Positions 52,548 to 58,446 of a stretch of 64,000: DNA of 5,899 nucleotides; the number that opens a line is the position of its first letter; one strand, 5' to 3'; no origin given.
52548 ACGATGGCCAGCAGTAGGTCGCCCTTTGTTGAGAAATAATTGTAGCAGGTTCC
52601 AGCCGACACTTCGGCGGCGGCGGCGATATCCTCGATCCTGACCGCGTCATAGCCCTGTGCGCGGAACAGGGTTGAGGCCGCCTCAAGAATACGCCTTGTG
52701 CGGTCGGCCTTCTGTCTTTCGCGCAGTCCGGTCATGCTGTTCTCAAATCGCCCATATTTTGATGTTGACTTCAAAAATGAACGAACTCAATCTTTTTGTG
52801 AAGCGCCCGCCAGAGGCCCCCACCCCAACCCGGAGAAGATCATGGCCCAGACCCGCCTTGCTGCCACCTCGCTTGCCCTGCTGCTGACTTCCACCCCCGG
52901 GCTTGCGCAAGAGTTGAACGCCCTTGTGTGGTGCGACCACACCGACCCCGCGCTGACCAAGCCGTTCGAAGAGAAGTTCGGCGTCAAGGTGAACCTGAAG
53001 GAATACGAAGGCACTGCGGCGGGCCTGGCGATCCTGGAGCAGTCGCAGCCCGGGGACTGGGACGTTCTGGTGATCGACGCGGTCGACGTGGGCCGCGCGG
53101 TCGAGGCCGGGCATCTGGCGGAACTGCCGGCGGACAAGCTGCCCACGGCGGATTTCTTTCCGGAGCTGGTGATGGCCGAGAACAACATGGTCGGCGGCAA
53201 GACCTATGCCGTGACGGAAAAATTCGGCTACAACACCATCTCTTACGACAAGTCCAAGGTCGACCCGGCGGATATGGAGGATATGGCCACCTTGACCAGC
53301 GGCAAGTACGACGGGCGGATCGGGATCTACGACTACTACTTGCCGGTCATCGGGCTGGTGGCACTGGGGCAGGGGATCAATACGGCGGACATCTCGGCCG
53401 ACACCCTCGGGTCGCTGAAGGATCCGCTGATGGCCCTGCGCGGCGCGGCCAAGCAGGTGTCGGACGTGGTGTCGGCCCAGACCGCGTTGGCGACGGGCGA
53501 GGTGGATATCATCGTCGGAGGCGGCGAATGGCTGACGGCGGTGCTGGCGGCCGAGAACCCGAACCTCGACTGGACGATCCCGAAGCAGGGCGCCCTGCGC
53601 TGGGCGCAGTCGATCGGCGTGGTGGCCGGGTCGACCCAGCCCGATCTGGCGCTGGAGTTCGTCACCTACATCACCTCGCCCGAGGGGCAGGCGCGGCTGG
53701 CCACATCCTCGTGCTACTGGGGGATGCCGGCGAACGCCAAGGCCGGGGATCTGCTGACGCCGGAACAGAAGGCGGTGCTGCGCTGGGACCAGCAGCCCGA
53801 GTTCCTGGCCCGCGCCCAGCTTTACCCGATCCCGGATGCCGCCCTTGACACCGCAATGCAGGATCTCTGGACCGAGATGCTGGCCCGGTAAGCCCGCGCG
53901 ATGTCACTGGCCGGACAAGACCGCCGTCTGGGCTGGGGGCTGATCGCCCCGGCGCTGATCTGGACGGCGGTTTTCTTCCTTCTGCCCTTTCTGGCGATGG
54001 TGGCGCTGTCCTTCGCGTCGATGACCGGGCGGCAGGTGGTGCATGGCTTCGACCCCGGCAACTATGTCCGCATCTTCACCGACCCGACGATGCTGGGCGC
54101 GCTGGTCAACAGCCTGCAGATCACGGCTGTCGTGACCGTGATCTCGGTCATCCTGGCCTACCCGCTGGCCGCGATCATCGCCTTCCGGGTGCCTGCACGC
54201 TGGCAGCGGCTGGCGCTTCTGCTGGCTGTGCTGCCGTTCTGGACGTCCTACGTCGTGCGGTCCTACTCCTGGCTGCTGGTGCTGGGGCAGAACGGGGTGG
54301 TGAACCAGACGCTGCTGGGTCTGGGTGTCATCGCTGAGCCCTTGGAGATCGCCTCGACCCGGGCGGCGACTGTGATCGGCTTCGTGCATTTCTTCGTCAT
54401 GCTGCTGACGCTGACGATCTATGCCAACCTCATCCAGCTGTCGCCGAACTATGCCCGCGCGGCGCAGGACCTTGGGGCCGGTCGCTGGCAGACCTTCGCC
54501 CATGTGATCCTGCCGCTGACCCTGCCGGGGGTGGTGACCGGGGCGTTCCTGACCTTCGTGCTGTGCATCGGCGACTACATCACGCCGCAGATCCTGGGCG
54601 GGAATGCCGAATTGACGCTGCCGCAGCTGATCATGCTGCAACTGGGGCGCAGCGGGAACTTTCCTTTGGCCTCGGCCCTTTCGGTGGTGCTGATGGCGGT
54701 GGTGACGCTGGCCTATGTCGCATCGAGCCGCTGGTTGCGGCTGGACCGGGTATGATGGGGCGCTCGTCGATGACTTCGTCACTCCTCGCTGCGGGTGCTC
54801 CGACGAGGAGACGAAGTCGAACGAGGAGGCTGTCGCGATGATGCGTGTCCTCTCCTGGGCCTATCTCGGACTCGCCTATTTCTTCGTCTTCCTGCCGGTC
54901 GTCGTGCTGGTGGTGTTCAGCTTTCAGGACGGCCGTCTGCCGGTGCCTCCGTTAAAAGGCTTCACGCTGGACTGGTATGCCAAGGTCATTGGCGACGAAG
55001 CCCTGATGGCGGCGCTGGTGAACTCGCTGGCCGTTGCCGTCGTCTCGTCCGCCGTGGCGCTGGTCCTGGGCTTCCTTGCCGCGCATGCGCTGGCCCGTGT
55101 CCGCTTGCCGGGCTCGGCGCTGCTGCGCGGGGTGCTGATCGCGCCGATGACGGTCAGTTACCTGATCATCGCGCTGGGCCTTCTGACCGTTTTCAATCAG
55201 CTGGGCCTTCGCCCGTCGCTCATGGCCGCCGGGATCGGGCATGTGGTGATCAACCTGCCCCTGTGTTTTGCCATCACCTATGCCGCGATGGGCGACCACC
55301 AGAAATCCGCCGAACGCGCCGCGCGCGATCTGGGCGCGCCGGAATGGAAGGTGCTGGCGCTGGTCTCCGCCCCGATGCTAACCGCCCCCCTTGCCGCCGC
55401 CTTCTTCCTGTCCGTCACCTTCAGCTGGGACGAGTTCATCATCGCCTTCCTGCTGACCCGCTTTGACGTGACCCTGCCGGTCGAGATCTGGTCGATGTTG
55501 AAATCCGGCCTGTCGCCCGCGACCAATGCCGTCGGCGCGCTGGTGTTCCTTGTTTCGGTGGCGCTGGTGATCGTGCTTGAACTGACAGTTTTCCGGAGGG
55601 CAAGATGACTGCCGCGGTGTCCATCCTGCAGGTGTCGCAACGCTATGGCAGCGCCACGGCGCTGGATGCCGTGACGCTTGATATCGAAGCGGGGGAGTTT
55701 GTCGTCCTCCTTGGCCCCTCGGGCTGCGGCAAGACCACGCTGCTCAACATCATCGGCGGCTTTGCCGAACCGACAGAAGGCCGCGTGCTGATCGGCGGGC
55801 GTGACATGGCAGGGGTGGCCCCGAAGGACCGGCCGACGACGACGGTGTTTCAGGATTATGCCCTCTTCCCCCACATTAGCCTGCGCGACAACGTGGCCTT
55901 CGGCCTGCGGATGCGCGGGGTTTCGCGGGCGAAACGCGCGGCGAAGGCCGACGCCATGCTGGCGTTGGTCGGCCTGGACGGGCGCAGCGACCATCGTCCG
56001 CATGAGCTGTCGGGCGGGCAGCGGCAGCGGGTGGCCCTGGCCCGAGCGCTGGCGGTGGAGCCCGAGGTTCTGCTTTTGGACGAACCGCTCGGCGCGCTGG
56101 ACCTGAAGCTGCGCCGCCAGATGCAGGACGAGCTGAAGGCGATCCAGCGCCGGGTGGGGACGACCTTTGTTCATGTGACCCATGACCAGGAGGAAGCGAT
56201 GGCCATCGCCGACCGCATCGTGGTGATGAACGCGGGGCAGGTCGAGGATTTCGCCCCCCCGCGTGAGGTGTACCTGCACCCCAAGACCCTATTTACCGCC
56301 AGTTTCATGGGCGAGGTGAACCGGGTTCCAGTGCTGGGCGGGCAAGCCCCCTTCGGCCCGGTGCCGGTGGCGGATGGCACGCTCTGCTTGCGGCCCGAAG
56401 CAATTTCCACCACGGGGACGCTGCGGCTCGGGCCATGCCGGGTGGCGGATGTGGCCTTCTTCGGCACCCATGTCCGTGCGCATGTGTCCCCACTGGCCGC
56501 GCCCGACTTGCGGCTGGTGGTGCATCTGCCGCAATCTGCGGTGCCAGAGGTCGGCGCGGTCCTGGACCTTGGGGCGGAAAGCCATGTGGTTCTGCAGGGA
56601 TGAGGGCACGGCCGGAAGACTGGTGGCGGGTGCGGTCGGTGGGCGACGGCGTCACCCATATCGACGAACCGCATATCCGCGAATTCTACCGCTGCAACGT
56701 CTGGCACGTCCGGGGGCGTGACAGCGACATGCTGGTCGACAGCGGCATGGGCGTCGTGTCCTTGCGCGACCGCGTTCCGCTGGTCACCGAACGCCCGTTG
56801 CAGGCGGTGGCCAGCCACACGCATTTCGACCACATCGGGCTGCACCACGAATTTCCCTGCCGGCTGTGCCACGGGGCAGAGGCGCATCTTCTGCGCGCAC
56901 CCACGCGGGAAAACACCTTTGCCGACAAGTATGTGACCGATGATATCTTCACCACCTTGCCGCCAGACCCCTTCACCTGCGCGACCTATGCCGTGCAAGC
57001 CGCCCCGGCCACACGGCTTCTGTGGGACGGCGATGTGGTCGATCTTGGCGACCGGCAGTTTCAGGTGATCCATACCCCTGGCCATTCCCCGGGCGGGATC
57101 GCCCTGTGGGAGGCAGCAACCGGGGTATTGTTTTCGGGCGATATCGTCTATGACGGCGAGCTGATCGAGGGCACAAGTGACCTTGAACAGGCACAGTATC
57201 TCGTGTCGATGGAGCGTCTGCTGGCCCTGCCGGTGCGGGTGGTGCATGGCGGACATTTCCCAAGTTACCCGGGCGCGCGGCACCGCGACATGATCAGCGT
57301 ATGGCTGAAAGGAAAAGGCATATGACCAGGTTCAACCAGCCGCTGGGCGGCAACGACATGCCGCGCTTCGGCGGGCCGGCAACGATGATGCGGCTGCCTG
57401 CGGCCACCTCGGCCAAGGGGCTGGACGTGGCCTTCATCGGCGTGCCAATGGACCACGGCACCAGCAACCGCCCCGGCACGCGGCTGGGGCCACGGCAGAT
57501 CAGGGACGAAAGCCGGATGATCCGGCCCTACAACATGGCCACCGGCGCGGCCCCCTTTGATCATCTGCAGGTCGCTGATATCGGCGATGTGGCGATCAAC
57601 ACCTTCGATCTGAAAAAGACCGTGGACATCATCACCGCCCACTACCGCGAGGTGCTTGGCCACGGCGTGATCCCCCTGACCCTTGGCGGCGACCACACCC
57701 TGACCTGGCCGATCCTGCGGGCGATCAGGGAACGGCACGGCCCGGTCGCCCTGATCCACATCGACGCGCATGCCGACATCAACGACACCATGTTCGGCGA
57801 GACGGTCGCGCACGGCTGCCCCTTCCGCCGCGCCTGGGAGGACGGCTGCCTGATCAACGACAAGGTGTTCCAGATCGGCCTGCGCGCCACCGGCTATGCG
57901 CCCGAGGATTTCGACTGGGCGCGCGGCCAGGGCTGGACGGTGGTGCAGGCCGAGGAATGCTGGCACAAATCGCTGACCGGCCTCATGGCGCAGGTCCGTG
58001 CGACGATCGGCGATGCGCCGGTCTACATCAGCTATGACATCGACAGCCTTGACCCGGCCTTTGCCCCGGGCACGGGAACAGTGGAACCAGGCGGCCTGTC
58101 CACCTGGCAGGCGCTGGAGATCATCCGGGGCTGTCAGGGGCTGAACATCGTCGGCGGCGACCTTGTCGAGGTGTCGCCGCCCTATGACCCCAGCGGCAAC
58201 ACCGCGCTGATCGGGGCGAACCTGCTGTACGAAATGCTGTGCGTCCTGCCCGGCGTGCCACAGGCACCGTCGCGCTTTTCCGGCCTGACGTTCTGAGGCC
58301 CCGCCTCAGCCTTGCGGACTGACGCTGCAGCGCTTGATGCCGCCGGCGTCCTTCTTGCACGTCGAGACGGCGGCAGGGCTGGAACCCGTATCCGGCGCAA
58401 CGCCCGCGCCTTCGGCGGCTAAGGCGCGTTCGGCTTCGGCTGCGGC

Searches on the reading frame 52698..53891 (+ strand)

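Call 33: search_protein_families(library=ncbifam, proteins=[window:52698-53891:+], max_evalue=1e-10)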
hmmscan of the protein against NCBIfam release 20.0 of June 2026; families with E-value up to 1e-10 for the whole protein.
window:52698-53891:+ (397 aa): 1 family
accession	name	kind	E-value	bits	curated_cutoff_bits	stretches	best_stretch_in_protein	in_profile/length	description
NF007048.0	PRK09501.1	equivalog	8.6e-12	44.6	582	1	51-356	6-307/348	spermidine/putrescine ABC transporter substrate-binding protein PotD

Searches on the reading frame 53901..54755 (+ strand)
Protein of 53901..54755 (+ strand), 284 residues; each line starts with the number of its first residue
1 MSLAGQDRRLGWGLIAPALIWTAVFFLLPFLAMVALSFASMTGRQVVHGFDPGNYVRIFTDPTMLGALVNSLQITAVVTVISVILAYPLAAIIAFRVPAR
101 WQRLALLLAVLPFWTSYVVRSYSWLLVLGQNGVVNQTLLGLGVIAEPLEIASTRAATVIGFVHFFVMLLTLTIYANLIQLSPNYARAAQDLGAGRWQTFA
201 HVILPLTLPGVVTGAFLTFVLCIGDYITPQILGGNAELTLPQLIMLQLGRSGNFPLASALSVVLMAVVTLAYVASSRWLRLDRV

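Call 33: search_protein_families(library=ncbifam, proteins=[window:53901-54755:+], max_evalue=1e-10)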
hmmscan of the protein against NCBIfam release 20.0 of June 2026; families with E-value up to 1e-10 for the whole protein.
window:53901-54755:+ (284 aa): 15 families
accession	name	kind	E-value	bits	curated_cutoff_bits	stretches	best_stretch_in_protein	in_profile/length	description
NF007044.0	PRK09497.1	equivalog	2.2e-51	175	348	1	14-279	11-278/285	spermidine/putrescine ABC transporter permease PotB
NF007963.0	PRK10683.1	equivalog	1.2e-48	166.2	489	1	15-270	33-300/317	putrescine ABC transporter permease PotH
NF043074.1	MMSYN1_0196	equivalog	8.2e-28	97.5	350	1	12-271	11-255/277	spermidine/putrescine ABC transporter permease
TIGR03262.1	PhnU2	equivalog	2.4e-22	79.3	593.25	1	14-274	6-252/546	putative 2-aminoethylphosphonate ABC transporter permease subunit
NF011624.0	PRK15050.1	equivalog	5.6e-22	78.2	247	1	9-273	22-280/297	2-aminoethylphosphonate ABC transporter permease subunit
TIGR01581.1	Mo_ABC_porter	hypoth_equivalog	1.3e-19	70.6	210.3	1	54-272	9-223/225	ABC transporter permease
NF007047.0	PRK09500.1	equivalog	5.1e-19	68.9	326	1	24-281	16-253/257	spermidine/putrescine ABC transporter permease PotC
TIGR02141.1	modB_ABC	equivalog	6.5e-17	61.9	182.6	1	71-273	3-202/208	molybdate ABC transporter permease subunit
TIGR00969.1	3a0106s02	subfamily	3.8e-16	59.4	240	1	18-270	23-261/272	sulfate ABC transporter permease subunit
TIGR02139.1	permease_CysT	equivalog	5.5e-14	52.4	246.1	1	18-269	12-249/265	sulfate ABC transporter permease subunit CysT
NF007889.0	PRK10592.1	equivalog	1.1e-13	51.4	476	1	19-274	16-260/281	putrescine ABC transporter permease PotI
TIGR03226.1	PhnU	equivalog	3.8e-13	49.6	283.45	1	16-274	47-298/311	2-aminoethylphosphonate ABC transporter permease subunit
NF043073.1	MMSYN1_0195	equivalog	1e-12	47.1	1250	1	24-235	15-208/1021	spermidine/putrescine ABC transporter permease/substrate-binding protein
NF006939.0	PRK09421.1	equivalog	1.2e-12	47.8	262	1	65-228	9-167/230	molybdate ABC transporter permease subunit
NF008208.0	PRK10971.1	equivalog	1.6e-12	47.5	415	1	16-271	18-260/277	sulfate/thiosulfate ABC transporter permease CysT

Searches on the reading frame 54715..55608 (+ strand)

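Call 33: search_protein_families(library=ncbifam, proteins=[window:54715-55608:+], max_evalue=1e-10)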
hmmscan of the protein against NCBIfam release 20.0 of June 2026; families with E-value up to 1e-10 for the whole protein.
window:54715-55608:+ (297 aa): 11 families
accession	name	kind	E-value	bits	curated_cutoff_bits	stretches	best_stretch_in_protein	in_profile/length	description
NF007047.0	PRK09500.1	equivalog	1.8e-47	162.1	326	1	42-291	2-251/257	spermidine/putrescine ABC transporter permease PotC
NF007889.0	PRK10592.1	equivalog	5.3e-26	91.8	476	1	50-291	15-262/281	putrescine ABC transporter permease PotI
NF043073.1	MMSYN1_0195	equivalog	7.1e-26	90.7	1250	1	42-288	1-244/1021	spermidine/putrescine ABC transporter permease/substrate-binding protein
TIGR00969.1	3a0106s02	subfamily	1.8e-16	60.4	240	1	46-289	16-267/272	sulfate ABC transporter permease subunit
TIGR03255.1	PhnV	equivalog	2.3e-15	57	358.7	1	55-291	24-262/270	2-aminoethylphosphonate ABC transport system, membrane component PhnV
TIGR01581.1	Mo_ABC_porter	hypoth_equivalog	2.4e-14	53.4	210.3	1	90-285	12-224/225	ABC transporter permease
NF011624.0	PRK15050.1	equivalog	4.2e-14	52.4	247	0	35-165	14-139/297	2-aminoethylphosphonate ABC transporter permease subunit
NF043074.1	MMSYN1_0196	equivalog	2e-13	50.3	350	1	46-254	13-223/277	spermidine/putrescine ABC transporter permease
TIGR02141.1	modB_ABC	equivalog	6.6e-12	45.5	182.6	1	104-290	3-202/208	molybdate ABC transporter permease subunit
TIGR03262.1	PhnU2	equivalog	9.7e-12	44.3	593.25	1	55-295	15-259/546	putative 2-aminoethylphosphonate ABC transporter permease subunit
NF040839.1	tungstate_WtpB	equivalog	3.9e-11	43.1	340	0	56-291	15-247/251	tungstate ABC transporter permease WtpB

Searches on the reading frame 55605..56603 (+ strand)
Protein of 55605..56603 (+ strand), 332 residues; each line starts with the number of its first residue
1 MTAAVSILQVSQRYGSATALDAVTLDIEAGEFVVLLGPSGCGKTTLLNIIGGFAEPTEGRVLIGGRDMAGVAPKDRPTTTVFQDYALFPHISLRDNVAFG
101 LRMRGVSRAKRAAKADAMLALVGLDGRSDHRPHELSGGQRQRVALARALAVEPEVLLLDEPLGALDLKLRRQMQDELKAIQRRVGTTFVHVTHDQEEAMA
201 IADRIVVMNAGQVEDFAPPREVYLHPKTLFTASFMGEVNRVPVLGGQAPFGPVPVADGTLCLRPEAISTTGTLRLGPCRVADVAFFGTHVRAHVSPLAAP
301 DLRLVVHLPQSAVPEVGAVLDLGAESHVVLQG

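Call 33: search_protein_families(library=ncbifam, proteins=[window:55605-56603:+], max_evalue=1e-10)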
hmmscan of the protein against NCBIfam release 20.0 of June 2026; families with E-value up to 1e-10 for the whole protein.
window:55605-56603:+ (332 aa): 176 families (the best 25 are shown)
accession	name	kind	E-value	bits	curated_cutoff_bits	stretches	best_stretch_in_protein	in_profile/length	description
TIGR03265.1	PhnT2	equivalog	2.1e-98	329.8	457.7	1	3-316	3-332/353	putative 2-aminoethylphosphonate ABC transporter ATP-binding protein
NF006987.0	PRK09452.1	equivalog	1.9e-96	323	482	1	4-241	17-254/378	spermidine/putrescine ABC transporter ATP-binding protein PotA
TIGR01187.1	potA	subfamily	3.4e-91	305.7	355.6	1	35-240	1-206/325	polyamine ABC transporter ATP-binding protein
NF043075.1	MMSYN1_0197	equivalog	3.7e-91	305.6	550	1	6-240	4-238/341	spermidine/putrescine ABC transporter ATP-binding protein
NF008653.0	PRK11650.1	subfamily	3.3e-87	292.8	432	1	3-237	2-237/357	sn-glycerol-3-phosphate ABC transporter ATP-binding protein UgpC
TIGR00968.1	3a0106s01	subfamily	2.8e-83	279.1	342.75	1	6-240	2-236/237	sulfate ABC transporter ATP-binding protein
NF008513.0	PRK11432.1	equivalog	4.3e-81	272.6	496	1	5-240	7-242/351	ferric ABC transporter ATP-binding protein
TIGR03258.1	PhnT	equivalog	7.2e-80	268.7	499.15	1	2-326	6-351/359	2-aminoethylphosphonate ABC transport system ATP-binding subunit PhnT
NF008621.0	PRK11607.1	equivalog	1.8e-78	264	613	1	5-240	20-255/377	putrescine ABC transporter ATP-binding subunit PotG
NF008105.0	PRK10851.1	equivalog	5.9e-75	252.2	502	1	5-323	3-340/362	sulfate/thiosulfate ABC transporter ATP-binding protein CysA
NF008233.0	PRK11000.1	equivalog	2e-73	247.3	568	1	3-237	2-236/369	maltose/maltodextrin ABC transporter ATP-binding protein MalK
NF040840.2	tungstate_WtpC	equivalog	6.9e-71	239.3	440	1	9-239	6-235/347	tungstate ABC transporter ATP-binding protein WtpC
TIGR01186.1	proV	subfamily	8.1e-68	229.2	326.6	1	14-239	3-234/363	betaine/proline/choline family ABC transporter ATP-binding protein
NF040933.2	ABC_arch_GlcV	equivalog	4.7e-66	223.1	450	1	15-242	17-249/357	glucose ABC transporter ATP-binding protein GlcV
TIGR03415.1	ABC_choXWV_ATP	equivalog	2.4e-61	207.8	483.75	1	10-247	30-277/382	choline ABC transporter ATP-binding protein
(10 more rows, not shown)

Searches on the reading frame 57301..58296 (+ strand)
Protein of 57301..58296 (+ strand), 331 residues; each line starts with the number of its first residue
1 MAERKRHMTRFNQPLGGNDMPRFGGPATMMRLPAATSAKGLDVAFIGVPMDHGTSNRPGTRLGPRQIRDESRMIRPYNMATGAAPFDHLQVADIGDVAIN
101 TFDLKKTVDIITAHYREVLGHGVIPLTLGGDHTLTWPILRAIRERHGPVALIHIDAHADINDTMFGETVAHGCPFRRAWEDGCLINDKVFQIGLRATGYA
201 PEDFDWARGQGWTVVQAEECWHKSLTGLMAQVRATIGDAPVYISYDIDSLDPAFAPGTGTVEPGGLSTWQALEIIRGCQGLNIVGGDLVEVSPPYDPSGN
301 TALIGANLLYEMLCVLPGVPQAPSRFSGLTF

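Call 33: search_protein_families(library=ncbifam, proteins=[window:57301-58296:+], max_evalue=1e-10)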
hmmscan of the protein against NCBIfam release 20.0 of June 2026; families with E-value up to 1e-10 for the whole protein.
window:57301-58296:+ (331 aa): 4 families
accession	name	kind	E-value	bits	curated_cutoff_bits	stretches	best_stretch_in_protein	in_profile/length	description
NF002564.0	PRK02190.1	subfamily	1.3e-85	287.3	302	1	18-316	10-301/307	agmatinase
TIGR01230.1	agmatinase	equivalog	3.3e-64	217.2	174.3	1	41-314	13-274/275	agmatinase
TIGR01227.1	hutG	equivalog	9.9e-35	120.2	229.15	1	35-313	29-306/307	formimidoylglutamase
TIGR01229.1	rocF_arginase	equivalog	5.5e-23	81.8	227.6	1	46-296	3-276/300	arginase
